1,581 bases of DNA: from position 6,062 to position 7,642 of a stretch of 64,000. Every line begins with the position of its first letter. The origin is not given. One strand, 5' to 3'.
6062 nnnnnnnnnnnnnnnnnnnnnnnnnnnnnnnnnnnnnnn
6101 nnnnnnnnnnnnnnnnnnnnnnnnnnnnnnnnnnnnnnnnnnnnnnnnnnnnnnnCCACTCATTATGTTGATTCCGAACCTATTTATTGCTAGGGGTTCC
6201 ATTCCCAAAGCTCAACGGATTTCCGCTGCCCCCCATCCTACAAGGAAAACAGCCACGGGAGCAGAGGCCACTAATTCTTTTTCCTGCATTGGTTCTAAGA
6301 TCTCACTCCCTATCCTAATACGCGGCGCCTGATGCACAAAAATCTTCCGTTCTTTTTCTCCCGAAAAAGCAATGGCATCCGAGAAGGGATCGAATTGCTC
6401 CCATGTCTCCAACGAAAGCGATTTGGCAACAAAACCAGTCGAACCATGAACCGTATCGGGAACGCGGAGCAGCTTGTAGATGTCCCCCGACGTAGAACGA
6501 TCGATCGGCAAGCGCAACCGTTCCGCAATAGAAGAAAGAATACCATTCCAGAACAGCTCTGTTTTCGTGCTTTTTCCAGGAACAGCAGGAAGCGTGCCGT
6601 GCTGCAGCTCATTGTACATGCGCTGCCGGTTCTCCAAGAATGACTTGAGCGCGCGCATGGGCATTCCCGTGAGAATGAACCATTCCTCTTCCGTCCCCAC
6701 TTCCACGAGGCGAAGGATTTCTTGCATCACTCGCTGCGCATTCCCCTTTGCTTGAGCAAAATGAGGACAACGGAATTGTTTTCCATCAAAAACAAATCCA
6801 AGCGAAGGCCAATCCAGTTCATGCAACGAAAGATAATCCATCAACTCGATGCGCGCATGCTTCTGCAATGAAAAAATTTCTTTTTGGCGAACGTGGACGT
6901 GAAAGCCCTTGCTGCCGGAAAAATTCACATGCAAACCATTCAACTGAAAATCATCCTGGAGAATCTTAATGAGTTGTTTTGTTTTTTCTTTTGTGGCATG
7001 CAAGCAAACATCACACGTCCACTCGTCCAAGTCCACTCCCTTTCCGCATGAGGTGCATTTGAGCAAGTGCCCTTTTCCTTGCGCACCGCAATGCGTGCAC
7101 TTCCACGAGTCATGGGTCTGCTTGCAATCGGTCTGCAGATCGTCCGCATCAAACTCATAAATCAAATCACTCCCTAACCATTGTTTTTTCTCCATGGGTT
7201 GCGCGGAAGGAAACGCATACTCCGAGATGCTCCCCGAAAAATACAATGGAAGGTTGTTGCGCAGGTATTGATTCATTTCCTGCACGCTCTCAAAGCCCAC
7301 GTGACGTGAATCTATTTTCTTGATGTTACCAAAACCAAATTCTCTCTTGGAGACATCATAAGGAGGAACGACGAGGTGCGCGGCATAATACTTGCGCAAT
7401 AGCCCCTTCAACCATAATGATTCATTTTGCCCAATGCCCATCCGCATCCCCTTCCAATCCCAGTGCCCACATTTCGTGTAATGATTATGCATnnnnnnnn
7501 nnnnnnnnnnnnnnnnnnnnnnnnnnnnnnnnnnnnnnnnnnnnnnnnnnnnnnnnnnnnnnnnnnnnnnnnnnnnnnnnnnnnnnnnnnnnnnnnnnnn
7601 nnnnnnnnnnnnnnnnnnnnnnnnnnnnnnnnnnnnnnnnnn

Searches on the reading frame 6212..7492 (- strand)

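Call 16: search_protein_families(library=pfam, proteins=[window:6212-7492:-], max_evalue=0.00001)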
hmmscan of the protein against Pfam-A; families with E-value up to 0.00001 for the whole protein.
window:6212-7492:- (426 aa): 1 family
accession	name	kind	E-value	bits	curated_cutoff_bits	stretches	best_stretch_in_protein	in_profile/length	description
PF01896.25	DNA_primase_S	-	3.1e-16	60.6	26.8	1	160-359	17-161/163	DNA primase small subunit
